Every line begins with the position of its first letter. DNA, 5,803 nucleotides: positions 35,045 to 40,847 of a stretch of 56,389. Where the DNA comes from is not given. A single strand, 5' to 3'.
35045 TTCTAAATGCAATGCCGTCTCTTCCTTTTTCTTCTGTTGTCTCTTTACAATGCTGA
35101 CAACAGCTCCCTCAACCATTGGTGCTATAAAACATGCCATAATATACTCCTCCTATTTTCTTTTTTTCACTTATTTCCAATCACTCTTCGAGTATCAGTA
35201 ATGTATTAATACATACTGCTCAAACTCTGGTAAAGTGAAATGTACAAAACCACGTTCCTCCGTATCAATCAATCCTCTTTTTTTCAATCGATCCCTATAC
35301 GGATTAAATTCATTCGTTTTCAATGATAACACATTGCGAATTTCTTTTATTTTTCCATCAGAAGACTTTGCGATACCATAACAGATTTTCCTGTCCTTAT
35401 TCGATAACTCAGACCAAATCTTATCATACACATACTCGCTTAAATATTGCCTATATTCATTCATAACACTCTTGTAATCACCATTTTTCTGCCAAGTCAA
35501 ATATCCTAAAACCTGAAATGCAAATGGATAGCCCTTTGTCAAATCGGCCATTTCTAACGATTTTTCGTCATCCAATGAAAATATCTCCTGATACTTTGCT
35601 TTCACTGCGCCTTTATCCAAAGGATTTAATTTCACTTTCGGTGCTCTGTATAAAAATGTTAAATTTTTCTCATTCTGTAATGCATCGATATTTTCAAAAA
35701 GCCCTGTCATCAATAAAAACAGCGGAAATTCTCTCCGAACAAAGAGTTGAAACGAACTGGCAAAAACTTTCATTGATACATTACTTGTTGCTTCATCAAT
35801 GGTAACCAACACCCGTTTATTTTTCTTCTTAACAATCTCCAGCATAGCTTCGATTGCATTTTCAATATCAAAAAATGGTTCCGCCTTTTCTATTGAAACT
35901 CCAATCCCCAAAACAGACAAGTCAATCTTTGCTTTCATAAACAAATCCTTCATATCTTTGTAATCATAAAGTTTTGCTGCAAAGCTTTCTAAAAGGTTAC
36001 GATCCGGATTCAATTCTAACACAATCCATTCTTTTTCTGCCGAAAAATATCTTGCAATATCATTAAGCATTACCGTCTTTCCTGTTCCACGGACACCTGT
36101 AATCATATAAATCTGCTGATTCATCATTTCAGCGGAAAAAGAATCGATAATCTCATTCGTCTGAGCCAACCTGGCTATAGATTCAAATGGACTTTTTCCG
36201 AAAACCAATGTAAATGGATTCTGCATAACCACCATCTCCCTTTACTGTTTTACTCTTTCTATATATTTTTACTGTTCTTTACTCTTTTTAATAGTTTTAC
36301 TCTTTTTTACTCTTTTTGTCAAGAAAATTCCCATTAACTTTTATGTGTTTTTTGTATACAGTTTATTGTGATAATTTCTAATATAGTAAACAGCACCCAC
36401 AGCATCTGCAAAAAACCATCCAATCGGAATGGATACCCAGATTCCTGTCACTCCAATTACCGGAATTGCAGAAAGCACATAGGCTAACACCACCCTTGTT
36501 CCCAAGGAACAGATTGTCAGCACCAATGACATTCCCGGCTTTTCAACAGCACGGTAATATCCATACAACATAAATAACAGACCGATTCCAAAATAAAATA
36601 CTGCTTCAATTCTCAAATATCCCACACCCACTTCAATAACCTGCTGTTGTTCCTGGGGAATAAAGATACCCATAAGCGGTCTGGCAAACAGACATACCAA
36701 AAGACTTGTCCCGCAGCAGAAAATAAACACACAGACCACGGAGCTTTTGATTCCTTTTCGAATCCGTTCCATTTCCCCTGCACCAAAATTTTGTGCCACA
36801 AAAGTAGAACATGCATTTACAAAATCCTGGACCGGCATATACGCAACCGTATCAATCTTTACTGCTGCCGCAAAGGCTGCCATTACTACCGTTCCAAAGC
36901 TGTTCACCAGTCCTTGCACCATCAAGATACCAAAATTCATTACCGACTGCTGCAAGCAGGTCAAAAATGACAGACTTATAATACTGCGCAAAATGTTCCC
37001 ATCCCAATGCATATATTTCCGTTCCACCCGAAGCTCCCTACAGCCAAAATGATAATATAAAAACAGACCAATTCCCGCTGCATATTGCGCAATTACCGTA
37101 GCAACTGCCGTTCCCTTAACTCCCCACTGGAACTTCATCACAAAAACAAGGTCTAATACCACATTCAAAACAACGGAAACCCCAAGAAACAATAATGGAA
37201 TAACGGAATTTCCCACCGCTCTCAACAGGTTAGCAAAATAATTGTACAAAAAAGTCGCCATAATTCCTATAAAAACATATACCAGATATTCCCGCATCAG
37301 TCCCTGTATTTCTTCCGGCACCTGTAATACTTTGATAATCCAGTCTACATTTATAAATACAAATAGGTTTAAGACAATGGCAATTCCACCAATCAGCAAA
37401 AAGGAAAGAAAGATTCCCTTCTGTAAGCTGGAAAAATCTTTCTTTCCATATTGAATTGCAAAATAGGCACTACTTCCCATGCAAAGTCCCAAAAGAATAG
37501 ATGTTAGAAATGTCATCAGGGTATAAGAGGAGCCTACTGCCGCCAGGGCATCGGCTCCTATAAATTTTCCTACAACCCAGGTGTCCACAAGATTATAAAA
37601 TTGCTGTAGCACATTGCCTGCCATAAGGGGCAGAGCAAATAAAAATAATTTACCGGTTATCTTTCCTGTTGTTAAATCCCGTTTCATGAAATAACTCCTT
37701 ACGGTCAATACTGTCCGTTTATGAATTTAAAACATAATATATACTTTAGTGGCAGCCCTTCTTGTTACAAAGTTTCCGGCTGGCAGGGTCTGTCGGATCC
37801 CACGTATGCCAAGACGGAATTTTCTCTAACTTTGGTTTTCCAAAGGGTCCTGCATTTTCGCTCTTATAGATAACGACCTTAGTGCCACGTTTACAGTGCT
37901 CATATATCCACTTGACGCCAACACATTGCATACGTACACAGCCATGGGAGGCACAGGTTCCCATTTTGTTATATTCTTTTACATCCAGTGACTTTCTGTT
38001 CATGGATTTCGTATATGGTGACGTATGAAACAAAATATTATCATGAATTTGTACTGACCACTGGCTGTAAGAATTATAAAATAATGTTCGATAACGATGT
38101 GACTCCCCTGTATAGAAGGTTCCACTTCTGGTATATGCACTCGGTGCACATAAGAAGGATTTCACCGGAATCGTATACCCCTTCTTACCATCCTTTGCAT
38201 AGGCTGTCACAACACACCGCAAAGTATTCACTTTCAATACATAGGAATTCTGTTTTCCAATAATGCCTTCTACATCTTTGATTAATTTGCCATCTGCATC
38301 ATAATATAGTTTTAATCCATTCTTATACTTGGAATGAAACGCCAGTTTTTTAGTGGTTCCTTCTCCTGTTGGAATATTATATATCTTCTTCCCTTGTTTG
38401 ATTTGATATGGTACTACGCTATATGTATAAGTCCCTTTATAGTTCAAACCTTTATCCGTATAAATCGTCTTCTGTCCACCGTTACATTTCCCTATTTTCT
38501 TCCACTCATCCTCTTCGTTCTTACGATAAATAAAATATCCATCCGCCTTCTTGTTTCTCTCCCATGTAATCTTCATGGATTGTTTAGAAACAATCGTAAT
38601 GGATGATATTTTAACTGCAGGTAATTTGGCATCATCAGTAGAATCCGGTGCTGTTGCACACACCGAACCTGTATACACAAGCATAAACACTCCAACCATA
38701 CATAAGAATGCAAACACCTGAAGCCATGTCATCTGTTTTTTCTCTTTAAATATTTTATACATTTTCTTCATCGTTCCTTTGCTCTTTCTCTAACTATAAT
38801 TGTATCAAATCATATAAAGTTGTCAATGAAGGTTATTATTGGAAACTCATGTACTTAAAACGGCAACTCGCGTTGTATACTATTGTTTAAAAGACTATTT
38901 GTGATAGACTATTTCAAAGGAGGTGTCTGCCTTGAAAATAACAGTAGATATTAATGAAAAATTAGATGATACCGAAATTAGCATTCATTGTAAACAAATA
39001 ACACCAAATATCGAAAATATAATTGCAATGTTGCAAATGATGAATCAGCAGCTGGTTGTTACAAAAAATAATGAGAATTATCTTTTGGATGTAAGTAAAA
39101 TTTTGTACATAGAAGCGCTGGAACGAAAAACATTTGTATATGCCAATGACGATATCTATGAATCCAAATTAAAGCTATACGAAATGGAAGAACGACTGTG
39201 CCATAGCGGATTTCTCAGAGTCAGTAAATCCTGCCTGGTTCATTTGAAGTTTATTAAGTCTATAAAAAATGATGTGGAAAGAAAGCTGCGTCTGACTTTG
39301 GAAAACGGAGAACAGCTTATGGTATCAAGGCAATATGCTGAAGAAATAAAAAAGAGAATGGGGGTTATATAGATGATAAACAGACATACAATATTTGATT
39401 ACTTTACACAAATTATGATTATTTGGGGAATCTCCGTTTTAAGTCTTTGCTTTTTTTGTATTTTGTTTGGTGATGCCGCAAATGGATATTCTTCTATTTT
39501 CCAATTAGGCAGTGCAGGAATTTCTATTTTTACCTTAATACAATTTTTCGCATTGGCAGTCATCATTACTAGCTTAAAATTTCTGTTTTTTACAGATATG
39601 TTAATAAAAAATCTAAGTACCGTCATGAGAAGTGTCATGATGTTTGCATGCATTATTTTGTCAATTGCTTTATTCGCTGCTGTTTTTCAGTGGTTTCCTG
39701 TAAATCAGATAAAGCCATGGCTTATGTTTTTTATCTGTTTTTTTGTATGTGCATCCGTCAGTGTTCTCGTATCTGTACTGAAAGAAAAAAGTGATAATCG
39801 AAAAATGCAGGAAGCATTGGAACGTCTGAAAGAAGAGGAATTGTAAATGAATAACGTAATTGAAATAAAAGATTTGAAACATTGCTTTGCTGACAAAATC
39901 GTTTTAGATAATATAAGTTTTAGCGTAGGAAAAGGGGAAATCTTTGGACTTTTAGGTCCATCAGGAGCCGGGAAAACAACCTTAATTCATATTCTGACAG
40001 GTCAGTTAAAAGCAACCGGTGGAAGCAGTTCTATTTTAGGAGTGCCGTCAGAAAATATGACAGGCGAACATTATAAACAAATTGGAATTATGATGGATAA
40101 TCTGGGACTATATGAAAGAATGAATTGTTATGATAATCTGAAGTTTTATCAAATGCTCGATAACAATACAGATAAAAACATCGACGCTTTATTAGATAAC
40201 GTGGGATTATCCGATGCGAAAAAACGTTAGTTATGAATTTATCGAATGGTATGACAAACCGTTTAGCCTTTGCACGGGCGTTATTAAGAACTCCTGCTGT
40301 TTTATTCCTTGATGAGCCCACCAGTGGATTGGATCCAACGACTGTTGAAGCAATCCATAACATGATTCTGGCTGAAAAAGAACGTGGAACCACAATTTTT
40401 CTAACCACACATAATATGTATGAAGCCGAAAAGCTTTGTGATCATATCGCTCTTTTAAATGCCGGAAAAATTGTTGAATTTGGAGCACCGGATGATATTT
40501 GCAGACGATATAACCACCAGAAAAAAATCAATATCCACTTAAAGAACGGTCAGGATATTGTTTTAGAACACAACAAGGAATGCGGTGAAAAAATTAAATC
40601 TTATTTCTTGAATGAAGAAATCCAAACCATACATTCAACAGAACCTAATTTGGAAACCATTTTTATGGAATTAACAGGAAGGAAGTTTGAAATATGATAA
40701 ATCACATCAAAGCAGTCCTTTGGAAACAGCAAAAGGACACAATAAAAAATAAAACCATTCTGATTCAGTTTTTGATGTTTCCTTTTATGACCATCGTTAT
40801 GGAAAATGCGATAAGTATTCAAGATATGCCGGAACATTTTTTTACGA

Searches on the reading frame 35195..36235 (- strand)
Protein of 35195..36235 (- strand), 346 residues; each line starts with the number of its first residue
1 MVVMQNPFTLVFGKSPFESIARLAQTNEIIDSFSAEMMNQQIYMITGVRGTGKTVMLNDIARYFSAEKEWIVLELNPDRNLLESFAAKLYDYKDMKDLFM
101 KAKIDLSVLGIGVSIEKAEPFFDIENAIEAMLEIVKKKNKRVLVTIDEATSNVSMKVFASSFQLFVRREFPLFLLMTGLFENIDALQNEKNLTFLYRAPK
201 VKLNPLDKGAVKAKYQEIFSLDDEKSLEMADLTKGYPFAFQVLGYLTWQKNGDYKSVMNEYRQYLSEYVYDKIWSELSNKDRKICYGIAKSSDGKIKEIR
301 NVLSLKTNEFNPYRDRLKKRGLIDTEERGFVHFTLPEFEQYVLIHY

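Call 16: search_protein_families(library=pfam, proteins=[window:35195-36235:-], max_evalue=0.00001)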
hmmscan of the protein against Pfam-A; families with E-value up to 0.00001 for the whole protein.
window:35195-36235:- (346 aa): 5 families
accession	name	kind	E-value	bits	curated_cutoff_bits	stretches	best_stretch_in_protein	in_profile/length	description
PF01637.24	ATPase_2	-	2.5e-08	34.5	33.2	1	35-156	15-126/225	ATPase domain predominantly from Archaea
PF10236.15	DAP3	-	4.8e-07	29.7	23.1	0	25-91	6-73/311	Mitochondrial ribosomal death-associated protein 3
PF25199.1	nSTAND_NTPase5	-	7e-07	29.6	34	1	19-99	18-100/145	Novel STAND NTPase 5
PF13191.12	AAA_16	-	1.1e-06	29.7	32.6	1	39-150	22-142/167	AAA ATPase domain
PF13173.12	AAA_14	-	2.6e-06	27.9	27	0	40-83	2-45/129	AAA domain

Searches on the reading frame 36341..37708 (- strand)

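Call 16: search_protein_families(library=pfam, proteins=[window:36341-37708:-], max_evalue=0.00001)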
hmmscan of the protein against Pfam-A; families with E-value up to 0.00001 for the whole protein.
window:36341-37708:- (455 aa): 1 family
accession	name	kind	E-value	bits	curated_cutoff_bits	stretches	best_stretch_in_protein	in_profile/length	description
PF01554.23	MatE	-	2.5e-49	167.5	24.9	2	27-187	1-160/161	MatE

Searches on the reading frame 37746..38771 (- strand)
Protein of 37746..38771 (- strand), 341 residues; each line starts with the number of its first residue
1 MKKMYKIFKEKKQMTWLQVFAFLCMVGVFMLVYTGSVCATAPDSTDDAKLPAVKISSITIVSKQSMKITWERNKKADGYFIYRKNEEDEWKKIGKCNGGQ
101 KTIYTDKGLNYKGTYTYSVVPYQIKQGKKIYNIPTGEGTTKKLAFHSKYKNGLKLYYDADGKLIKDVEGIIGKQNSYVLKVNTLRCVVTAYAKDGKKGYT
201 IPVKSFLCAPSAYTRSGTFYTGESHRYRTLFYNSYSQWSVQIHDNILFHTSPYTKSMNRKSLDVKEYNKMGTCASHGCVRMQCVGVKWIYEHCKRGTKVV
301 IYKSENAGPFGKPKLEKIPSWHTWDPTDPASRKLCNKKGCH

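Call 16: search_protein_families(library=pfam, proteins=[window:37746-38771:-], max_evalue=0.00001)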
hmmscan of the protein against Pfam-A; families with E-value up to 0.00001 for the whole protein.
window:37746-38771:- (341 aa): 1 family
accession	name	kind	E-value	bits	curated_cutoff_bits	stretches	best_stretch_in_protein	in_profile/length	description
PF03734.19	YkuD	-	2.5e-10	41.5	23.4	1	177-301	2-146/146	L,D-transpeptidase catalytic domain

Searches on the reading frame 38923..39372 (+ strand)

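Call 16: search_protein_families(library=pfam, proteins=[window:38923-39372:+], max_evalue=0.00001)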
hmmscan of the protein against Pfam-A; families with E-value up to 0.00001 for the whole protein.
window:38923-39372:+ (149 aa): 1 family
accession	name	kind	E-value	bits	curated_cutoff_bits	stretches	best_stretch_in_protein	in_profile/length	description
PF04397.21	LytTR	-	3.9e-24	85.1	22.6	1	52-146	3-97/98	LytTr DNA-binding domain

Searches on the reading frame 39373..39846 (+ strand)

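Call 16: search_protein_families(library=pfam, proteins=[window:39373-39846:+], max_evalue=0.00001)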
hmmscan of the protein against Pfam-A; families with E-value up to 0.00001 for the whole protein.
window:39373-39846:+ (157 aa): 0 families

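Call 76: search_protein_families(library=pfam, proteins=[window:39373-39846:+], max_evalue=0.001)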
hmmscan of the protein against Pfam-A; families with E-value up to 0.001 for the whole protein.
window:39373-39846:+ (157 aa): 1 family
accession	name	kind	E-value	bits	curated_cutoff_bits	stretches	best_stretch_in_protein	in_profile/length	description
PF11457.13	DUF3021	-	8.9e-05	23.1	24.7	1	79-149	61-130/130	Protein of unknown function (DUF3021)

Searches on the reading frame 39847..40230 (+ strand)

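Call 16: search_protein_families(library=pfam, proteins=[window:39847-40230:+], max_evalue=0.00001)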
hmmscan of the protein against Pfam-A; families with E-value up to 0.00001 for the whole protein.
window:39847-40230:+ (127 aa): 1 family
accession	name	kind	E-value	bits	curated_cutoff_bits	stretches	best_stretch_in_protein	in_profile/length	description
PF00005.33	ABC_tran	-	5.4e-17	63.1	25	1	20-126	1-99/137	ABC transporter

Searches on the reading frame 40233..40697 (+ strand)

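Call 16: search_protein_families(library=pfam, proteins=[window:40233-40697:+], max_evalue=0.00001)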
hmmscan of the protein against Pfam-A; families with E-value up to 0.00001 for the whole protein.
window:40233-40697:+ (154 aa): 2 families
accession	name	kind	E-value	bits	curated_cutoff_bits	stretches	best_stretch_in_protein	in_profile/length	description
PF13304.12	AAA_21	-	2.2e-11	44.8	27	1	3-64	238-302/304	AAA domain, putative AbiEii toxin, Type IV TA system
PF00005.33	ABC_tran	-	1.2e-06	29.6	25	1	2-31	108-137/137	ABC transporter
